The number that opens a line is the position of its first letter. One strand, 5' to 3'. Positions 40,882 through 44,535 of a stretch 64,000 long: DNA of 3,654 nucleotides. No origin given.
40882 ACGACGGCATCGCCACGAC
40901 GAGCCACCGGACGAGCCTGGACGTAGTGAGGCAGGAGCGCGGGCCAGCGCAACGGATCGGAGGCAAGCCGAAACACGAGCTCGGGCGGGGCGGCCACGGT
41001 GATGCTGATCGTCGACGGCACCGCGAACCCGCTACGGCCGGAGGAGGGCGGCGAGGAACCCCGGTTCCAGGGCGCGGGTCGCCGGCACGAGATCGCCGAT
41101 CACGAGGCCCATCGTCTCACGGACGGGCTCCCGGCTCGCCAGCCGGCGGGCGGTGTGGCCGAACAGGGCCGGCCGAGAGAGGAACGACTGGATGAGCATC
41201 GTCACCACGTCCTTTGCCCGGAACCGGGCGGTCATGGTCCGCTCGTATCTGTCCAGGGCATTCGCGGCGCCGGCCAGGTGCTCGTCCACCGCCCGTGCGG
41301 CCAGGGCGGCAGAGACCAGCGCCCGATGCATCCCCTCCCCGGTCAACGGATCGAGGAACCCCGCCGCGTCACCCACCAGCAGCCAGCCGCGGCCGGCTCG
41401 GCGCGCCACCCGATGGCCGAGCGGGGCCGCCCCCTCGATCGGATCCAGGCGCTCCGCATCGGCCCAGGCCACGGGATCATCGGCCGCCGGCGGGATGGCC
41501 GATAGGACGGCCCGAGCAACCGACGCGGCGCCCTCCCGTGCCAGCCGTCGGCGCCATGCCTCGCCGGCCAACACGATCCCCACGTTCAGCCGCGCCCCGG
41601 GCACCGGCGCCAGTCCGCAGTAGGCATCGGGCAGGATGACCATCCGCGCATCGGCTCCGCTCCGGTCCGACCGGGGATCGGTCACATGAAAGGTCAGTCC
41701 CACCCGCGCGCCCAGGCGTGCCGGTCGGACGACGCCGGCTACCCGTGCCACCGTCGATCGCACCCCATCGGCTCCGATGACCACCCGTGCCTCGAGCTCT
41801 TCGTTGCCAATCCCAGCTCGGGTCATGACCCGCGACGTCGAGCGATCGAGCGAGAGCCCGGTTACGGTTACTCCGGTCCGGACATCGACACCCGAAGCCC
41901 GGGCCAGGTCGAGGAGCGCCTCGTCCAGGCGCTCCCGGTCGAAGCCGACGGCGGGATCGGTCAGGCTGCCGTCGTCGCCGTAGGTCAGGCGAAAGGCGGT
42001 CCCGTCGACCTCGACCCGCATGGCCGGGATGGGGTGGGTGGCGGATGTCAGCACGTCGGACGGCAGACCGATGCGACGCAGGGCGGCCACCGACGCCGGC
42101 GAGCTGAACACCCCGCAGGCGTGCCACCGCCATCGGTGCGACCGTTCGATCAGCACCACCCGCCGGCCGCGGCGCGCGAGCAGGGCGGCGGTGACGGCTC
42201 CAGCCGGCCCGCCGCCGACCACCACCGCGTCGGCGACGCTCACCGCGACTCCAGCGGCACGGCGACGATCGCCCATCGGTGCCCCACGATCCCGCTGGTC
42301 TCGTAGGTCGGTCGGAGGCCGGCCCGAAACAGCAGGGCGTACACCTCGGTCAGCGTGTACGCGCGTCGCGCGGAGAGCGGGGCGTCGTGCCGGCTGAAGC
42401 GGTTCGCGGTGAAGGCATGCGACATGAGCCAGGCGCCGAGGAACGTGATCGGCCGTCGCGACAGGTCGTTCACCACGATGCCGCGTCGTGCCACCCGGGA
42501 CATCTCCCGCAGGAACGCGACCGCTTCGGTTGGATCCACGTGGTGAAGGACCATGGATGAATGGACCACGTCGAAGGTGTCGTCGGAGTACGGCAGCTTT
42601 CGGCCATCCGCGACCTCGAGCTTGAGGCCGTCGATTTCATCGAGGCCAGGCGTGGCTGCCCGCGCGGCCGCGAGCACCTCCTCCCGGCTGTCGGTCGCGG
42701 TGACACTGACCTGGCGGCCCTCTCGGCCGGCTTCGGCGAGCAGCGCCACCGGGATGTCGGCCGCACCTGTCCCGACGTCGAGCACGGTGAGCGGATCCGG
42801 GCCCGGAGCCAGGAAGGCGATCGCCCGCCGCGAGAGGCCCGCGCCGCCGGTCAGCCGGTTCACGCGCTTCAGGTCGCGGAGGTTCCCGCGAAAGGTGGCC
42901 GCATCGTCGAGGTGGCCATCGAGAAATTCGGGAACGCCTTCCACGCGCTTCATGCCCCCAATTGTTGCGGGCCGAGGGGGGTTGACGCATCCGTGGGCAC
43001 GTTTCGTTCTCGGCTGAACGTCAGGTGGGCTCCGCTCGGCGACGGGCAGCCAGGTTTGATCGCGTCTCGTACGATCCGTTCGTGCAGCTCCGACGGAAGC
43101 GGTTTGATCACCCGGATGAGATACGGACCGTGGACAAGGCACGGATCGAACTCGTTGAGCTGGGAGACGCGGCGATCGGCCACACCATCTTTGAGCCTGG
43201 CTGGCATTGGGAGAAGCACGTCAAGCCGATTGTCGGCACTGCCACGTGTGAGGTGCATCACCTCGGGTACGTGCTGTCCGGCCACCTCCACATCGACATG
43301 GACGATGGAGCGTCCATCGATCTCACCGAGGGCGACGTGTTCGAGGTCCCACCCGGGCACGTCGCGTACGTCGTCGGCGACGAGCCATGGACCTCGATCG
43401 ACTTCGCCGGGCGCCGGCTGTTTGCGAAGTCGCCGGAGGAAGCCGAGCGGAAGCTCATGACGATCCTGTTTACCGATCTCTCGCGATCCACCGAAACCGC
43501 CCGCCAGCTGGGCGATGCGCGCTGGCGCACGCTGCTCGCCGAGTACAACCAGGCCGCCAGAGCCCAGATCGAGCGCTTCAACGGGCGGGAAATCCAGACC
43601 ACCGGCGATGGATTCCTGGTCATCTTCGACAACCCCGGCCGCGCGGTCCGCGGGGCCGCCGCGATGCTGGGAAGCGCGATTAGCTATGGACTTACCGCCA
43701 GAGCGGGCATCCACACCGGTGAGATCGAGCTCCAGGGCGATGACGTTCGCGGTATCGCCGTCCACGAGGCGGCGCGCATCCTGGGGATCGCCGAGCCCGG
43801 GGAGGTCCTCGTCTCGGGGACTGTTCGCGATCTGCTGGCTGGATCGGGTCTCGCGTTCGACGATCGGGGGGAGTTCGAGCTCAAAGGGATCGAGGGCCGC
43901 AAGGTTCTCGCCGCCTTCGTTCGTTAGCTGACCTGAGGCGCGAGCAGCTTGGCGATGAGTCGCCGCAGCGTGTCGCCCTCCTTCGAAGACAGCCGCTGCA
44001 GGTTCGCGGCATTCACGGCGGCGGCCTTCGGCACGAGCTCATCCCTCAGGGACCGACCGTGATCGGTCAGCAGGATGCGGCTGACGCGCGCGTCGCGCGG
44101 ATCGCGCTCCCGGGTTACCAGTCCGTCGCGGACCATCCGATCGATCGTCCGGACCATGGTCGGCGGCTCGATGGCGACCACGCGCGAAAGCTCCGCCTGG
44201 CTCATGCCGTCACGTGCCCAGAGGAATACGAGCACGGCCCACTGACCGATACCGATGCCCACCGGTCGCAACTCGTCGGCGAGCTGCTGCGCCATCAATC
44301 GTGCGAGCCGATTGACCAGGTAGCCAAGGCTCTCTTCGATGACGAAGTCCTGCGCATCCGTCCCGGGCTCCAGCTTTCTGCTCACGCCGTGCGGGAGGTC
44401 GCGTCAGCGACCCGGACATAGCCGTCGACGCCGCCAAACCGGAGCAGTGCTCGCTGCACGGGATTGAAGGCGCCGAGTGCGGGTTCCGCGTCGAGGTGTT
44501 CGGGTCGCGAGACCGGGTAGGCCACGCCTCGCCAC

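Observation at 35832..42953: Seven-gene coupled operon joining lipid/polyketide-type enzymes to two AlkZ-family DNA glycosylases and LtrA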

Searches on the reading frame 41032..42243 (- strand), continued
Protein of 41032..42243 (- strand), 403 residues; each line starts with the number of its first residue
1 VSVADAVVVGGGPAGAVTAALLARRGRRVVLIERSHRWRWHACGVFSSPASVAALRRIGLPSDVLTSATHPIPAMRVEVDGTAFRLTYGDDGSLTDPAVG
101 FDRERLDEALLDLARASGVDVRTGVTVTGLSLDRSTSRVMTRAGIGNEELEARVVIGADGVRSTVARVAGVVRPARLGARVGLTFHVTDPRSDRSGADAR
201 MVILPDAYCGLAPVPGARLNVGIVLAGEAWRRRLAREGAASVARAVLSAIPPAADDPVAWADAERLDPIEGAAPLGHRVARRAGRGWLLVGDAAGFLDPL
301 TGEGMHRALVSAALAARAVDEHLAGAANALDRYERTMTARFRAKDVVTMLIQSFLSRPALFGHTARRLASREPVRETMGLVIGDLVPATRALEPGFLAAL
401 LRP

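Call 24: search_solved_structures(query=L003:12822-13934:+, max_evalue=0.001, show_alignments=2)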
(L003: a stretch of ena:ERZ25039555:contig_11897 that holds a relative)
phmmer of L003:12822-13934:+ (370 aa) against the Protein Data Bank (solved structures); distinct sequences matched with E-value up to 0.001: 1.
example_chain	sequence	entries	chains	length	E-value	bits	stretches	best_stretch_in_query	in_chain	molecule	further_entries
5uuj_A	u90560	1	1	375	3.2e-85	290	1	4-357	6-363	AlkZ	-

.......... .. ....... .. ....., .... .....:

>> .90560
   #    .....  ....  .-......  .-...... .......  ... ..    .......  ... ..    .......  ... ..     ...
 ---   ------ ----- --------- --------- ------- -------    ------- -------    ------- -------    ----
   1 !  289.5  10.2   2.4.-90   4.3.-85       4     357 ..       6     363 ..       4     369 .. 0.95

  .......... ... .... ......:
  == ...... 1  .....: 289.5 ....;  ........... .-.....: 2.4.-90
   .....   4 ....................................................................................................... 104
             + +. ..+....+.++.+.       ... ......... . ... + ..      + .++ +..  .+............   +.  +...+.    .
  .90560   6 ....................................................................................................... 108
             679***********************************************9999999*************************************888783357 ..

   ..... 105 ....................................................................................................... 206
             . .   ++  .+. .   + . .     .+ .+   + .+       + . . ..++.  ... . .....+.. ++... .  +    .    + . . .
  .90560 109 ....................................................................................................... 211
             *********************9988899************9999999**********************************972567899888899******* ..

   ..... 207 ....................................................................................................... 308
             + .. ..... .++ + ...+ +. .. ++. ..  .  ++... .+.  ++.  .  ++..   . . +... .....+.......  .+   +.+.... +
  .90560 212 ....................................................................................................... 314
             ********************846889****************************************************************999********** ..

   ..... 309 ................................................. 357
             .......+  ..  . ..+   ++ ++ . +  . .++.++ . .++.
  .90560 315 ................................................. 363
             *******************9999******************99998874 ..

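Call 34: search_solved_structures(query=L003:11549-12817:+, max_evalue=1e-30)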
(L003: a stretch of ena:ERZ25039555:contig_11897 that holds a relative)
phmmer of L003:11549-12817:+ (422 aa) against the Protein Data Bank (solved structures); distinct sequences matched with E-value up to 1e-30: 73 (the best 60 are shown).
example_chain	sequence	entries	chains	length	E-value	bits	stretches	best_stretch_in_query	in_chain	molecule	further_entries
1j3n_A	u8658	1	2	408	1.4e-97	330.7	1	5-419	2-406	3-oxoacyl-(acyl-carrier protein) synthase II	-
2gqd_A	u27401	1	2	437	1.6e-92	314.1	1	1-419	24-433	3-oxoacyl-[acyl-carrier-protein] synthase 2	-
4r8e_A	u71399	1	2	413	3.6e-90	306.4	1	4-419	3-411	3-oxoacyl-[acyl-carrier-protein] synthase 2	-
2gfw_A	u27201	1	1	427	3.7e-90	306.4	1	3-419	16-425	3-oxoacyl-[acyl-carrier-protein] synthase 2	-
6okg_A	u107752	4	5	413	4.8e-90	306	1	4-419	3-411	3-oxoacyl-[acyl-carrier-protein] synthase 2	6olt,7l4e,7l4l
4ls5_A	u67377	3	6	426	6.1e-90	305.6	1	4-418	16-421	3-oxoacyl-[acyl-carrier-protein] synthase 2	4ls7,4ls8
1b3n_A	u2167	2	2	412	7.2e-90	305.4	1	4-419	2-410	PROTEIN (KETOACYL ACYL CARRIER PROTEIN SYNTHASE 2) | BETA-KETOACYL ACP SYNTHASE II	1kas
4ls6_A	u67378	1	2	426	1.1e-89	304.8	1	4-418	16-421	3-oxoacyl-[acyl-carrier-protein] synthase 2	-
1e5m_A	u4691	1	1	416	1.7e-89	304.2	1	3-418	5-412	BETA KETOACYL ACYL CARRIER PROTEIN SYNTHASE II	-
2gfy_A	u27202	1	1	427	4.2e-89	302.9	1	3-419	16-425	3-oxoacyl-[acyl-carrier-protein] synthase 2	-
9lpl_A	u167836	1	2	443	9.7e-89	301.7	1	1-420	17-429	3-oxoacyl-[acyl-carrier-protein] synthase 2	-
5sxo_A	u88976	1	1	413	1.1e-88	301.5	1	3-421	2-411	3-oxoacyl-[acyl-carrier-protein] synthase 2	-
3hnz_A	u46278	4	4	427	1.2e-88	301.4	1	3-419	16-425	3-oxoacyl-[acyl-carrier-protein] synthase 2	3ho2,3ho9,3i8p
2gfv_A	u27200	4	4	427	2e-88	300.6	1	3-419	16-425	3-oxoacyl-[acyl-carrier-protein] synthase 2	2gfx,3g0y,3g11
3o04_A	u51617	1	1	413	4e-88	299.7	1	3-421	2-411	beta-keto-acyl carrier protein synthase II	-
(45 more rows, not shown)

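Call 35: search_solved_structures(query=window:41032-42243:-, max_evalue=0.00001)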
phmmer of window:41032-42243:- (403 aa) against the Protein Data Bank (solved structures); distinct sequences matched with E-value up to 0.00001: 43.
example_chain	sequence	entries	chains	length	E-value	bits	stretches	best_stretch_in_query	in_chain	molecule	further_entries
3i3l_A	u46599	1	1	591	4.4e-19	72.3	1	5-321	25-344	Alkylhalidase CmlS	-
3e1t_A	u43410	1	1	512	8.4e-18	68.1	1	3-334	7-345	Halogenase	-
8zop_A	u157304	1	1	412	2.4e-13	53.4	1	5-333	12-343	Halogenase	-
5buk_A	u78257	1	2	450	7.2e-13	51.8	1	96-335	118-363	FADH2-dependent halogenase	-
7fco_A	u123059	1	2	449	1.4e-12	50.9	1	100-326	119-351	ChlB4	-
3oz2_A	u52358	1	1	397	3e-12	49.8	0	286-348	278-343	Digeranylgeranylglycerophospholipid reductase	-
3nix_A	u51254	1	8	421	6.8e-12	48.6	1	4-325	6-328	Flavoprotein/dehydrogenase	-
5fn0_A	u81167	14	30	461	7.8e-12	48.4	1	6-169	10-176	KYNURENINE 3-MONOOXYGENASE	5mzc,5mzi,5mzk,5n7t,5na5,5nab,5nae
6fox_A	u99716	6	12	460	7.8e-12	48.4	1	6-169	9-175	Kynurenine 3-monooxygenase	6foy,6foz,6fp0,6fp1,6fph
5x6p_A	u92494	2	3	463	7.9e-12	48.4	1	6-169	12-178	Kynurenine 3-monooxygenase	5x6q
5y66_A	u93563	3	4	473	8.6e-12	48.3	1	6-169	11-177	Kynurenine 3-monooxygenase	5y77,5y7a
5bva_A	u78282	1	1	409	1.4e-11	47.6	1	5-375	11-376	flavin-dependent halogenase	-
5bul_A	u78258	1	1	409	1.8e-11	47.3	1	5-374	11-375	flavin-dependent halogenase triple mutant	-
4bk2_A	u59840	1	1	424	5.4e-11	45.7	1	5-176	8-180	PROBABLE SALICYLATE MONOOXYGENASE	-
4bk3_A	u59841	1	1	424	5.4e-11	45.7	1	5-176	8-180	PROBABLE SALICYLATE MONOOXYGENASE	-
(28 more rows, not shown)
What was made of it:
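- Closest known: Geranylgeranyl-reductase family flavoenzymes. Different: PDB matches are equally weak to flavin halogenases (call 35).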

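Call 64: search_protein_families(library=pfam, proteins=[L055:7090-9027:-, L021:15723-16979:-, L077:5293-6609:+, L033:5178-6188:-, L041:17903-21010:-, L042:7462-9225:-, L053:8268-9827:-, L075:13347-14789:-, L031:13504-14268:+], max_evalue=0.01)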
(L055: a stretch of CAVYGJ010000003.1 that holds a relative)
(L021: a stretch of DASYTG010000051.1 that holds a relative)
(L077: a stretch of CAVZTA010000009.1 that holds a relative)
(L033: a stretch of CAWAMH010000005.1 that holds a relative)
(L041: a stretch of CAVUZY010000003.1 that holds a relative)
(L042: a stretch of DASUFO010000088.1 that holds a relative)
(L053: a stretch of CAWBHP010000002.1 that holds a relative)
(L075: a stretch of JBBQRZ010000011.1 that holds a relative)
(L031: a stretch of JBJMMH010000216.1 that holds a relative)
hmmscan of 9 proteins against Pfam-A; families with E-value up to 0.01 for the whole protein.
L055:7090-9027:- (645 aa): 2 families
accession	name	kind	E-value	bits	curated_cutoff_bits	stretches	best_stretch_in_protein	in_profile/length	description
PF00171.27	Aldedh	-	5.6e-161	536.6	23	1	198-641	5-457/461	Aldehyde dehydrogenase family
PF07368.16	DUF1487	-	0.0001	22.3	23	0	430-483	9-60/215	Protein of unknown function (DUF1487)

L021:15723-16979:- (418 aa): 1 family
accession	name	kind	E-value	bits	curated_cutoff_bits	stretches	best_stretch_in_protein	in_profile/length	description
PF01791.15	DeoC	-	1.4e-19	71.1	23.8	1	160-367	2-213/229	DeoC/LacD family aldolase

L077:5293-6609:+ (438 aa): 4 families
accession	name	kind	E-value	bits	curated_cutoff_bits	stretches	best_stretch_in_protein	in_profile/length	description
PF00005.33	ABC_tran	-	1.2e-29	104.1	25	1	143-286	1-136/137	ABC transporter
PF13396.11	PLDc_N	-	1.8e-10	41.1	23.3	1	13-56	2-42/42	Phospholipase_D-nuclease N-terminal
PF13304.12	AAA_21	-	3.2e-09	37.7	27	1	259-315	238-298/304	AAA domain, putative AbiEii toxin, Type IV TA system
PF13732.12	DrrA1-3_C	-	5.9e-07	30.5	27.4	1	339-430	1-80/81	ATP-binding protein DrrA1-3-like, C-terminal domain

L033:5178-6188:- (336 aa): 2 families
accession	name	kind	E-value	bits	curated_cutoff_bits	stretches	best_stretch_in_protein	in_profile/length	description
PF00892.27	EamA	-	1.9e-13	51.3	28.2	1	7-134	5-131/135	EamA-like transporter family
PF00893.25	Multi_Drug_Res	-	0.0086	17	23.7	1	76-129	40-93/93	Small Multidrug Resistance protein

L041:17903-21010:- (1035 aa): 4 families
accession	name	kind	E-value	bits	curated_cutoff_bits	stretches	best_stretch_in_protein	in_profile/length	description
PF07676.18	PD40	-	1.7e-16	60.1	20.9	2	285-308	7-30/38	WD40-like Beta Propeller Repeat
PF00326.27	Peptidase_S9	-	1.4e-07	31.7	22.6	1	716-764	5-53/213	Prolyl oligopeptidase family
PF00930.27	DPPIV_N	-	0.0001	21.6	22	0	244-366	1-120/354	Dipeptidyl peptidase IV (DPP IV) N-terminal region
PF08450.18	SGL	-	0.0099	15.9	26.3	0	321-378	114-165/246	SMP-30/Gluconolactonase/LRE-like region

L042:7462-9225:- (587 aa): 3 families
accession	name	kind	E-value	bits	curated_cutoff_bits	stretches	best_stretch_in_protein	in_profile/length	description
PF01471.23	PG_binding_1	-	1.3e-29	102.6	23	2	371-427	2-57/57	Putative peptidoglycan binding domain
PF03411.18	Peptidase_M74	-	1.1e-09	38.6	25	1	449-510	31-93/240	Penicillin-insensitive murein endopeptidase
PF09374.15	PG_binding_3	-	0.0028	18.2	24.6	0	373-406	2-33/76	Predicted Peptidoglycan domain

L053:8268-9827:- (519 aa): 1 family
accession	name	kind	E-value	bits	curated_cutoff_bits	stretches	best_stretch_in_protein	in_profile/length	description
PF00294.29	PfkB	-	5.7e-34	118.3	25.8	1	215-509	3-297/302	pfkB family carbohydrate kinase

L075:13347-14789:- (480 aa): 2 families
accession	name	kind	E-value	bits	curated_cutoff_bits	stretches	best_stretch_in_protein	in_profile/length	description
PF05977.19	MFS_3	-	1.4e-65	222.2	27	1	17-407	3-388/524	Transmembrane secretion effector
PF07690.21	MFS_1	-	3.2e-40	138.6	33.4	2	30-378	2-346/347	Major Facilitator Superfamily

L031:13504-14268:+ (254 aa): 1 family
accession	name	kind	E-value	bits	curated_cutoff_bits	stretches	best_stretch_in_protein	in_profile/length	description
PF09365.15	DUF2461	-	1.1e-58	199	22.8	1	27-249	1-208/208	Conserved hypothetical protein (DUF2461)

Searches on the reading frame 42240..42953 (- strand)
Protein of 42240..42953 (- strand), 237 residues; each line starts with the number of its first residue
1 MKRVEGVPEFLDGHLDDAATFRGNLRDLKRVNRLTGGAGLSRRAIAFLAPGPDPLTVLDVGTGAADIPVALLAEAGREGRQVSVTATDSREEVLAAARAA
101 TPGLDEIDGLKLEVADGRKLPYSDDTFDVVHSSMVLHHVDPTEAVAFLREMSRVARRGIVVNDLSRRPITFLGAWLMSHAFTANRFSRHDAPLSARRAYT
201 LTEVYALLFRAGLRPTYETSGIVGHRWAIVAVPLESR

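Call 8: search_protein_families(library=pfam, proteins=[window:42240-42953:-], max_evalue=0.01)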
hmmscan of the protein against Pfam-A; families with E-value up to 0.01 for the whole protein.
window:42240-42953:- (237 aa): 6 families
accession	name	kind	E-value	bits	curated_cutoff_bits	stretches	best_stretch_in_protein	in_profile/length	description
PF13649.12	Methyltransf_25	-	1.8e-15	57.8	27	1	57-158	1-96/97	Methyltransferase domain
PF08241.18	Methyltransf_11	-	3e-15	57.1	21.2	1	58-158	1-90/95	Methyltransferase domain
PF13847.12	Methyltransf_31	-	5.9e-11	42.7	27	1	55-160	5-107/145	Methyltransferase domain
PF08242.18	Methyltransf_12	-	1.2e-09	39.3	30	1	58-158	1-95/98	Methyltransferase domain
PF01209.24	Ubie_methyltran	-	5.4e-09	36.2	20.1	1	53-161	47-149/233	ubiE/COQ5 methyltransferase family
PF13489.12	Methyltransf_23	-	1.2e-08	35.3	27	1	42-153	10-106/164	Methyltransferase domain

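Call 22: search_protein_families(library=ncbifam, proteins=[window:42240-42953:-], max_evalue=0.001)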
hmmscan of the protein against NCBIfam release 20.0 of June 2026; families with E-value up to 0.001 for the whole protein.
window:42240-42953:- (237 aa): 25 families
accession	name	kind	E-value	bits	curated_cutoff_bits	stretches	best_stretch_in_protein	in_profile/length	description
NF004851.0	PRK06202.1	equivalog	4.9e-41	140.7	243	1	3-208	9-211/237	hypothetical protein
TIGR01934.1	MenG_MenH_UbiE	subfamily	1.3e-09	37.7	158.35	1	53-159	39-137/223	ubiquinone/menaquinone biosynthesis methyltransferase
NF001241.0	PRK00216.1-2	equivalog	2e-09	37.4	327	1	47-170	46-156/231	demethylmenaquinone methyltransferase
NF045667.1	MTase_DVU1556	equivalog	3.1e-09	36.6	155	1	36-216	6-163/213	DVU_1556 family methyltransferase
NF001242.0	PRK00216.1-3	equivalog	5.6e-09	35.8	351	1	46-158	62-170/258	bifunctional demethylmenaquinone methyltransferase/2-methoxy-6-polyprenyl-1,4-benzoquinol methylase UbiE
NF001243.0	PRK00216.1-4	equivalog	5.8e-09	35.6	235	1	56-161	50-149/237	demethylmenaquinone methyltransferase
NF041255.1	mycofact_MftM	equivalog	6.1e-09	35.6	200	1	56-161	142-239/289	mycofactocin oligosaccharide methyltransferase MftM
TIGR02752.1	MenG_heptapren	equivalog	6.6e-09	35.6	419.85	1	56-161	48-147/231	demethylmenaquinone methyltransferase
NF047649.1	MTase_UXPK_star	exception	2.1e-08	33.6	460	1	56-158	80-176/283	methyltransferase/UXPK-star double selenoprotein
NF001240.0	PRK00216.1-1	equivalog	4.1e-08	32.6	378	1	56-165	66-172/251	bifunctional demethylmenaquinone methyltransferase/2-methoxy-6-polyprenyl-1,4-benzoquinol methylase UbiE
NF043040.1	corrin_prot_MT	hypoth_equivalog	5.2e-08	32.6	180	1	55-158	43-142/216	corrinoid protein-associated methyltransferase CpaM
NF052510.1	methyltran_MpqE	exception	6.2e-08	32.3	335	1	55-158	48-146/234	methyl-plastoquinone biosynthesis methyltransferase MpqE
NF004452.0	PRK05785.1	equivalog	1.7e-07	31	207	1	52-160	50-143/228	hypothetical protein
NF001244.0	PRK00216.1-5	equivalog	3.7e-07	29.7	216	1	54-161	50-153/236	bifunctional demethylmenaquinone methyltransferase/2-methoxy-6-polyprenyl-1,4-benzoquinol methylase UbiE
TIGR01983.1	UbiG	equivalog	1.5e-05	24.5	102.95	1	54-169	50-159/228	bifunctional 2-polyprenyl-6-hydroxyphenol methylase/3-demethylubiquinol 3-O-methyltransferase UbiG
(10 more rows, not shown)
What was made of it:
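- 42240..42953 (-): Class I SAM-dependent methyltransferase (237 aa), first gene of the conserved four-gene cassette. Best NCBIfam hit is PRK06202, below its cutoff (call 22).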

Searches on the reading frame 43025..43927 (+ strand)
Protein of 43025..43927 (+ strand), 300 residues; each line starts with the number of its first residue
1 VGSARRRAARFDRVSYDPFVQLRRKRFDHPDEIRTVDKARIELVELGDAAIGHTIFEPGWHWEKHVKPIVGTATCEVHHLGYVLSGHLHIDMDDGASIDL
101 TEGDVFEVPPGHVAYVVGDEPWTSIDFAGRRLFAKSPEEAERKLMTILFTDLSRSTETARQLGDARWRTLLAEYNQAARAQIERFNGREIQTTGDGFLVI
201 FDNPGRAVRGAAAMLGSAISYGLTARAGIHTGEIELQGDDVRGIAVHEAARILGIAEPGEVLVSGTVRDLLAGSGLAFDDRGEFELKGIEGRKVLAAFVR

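Call 69: search_protein_families(library=pfam, proteins=[window:43025-43927:+], max_evalue=0.01)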
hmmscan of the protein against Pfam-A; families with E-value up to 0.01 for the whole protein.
window:43025-43927:+ (300 aa): 3 families
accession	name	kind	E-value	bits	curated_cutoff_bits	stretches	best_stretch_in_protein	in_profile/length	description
PF00211.25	Guanylate_cyc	-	7.5e-12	45.7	21.9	1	144-292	8-173/183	Adenylate and Guanylate cyclase catalytic domain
PF07883.17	Cupin_2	-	5.4e-06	26.5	27.2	1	78-113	19-53/70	Cupin domain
PF05899.18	Cupin_3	-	0.00011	22.3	23.5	1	76-112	24-60/74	EutQ-like cupin domain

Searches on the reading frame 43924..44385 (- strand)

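Call 70: search_protein_families(library=pfam, proteins=[window:43924-44385:-], max_evalue=0.001)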
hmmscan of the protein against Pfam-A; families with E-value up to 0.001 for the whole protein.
window:43924-44385:- (153 aa): 6 families
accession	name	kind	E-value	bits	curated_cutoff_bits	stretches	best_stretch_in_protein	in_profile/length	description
PF01047.28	MarR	-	1e-14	54.6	24.6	1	47-101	4-58/59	MarR family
PF12802.13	MarR_2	-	9.6e-13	48.5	27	1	43-100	2-60/61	MarR family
PF22381.2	Staph_reg_Sar_Rot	-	1.5e-06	28.6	27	1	43-117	11-85/85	Transcriptional regulator SarA/Rot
PF13463.12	HTH_27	-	3.8e-06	27.5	22.2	1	48-110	5-68/68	Winged helix DNA-binding domain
PF12840.13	HTH_20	-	7.6e-05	23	27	0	54-92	12-50/51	Helix-turn-helix domain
PF13412.12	HTH_24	-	0.00032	20.7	21.9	1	51-91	8-48/48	Winged helix-turn-helix DNA-binding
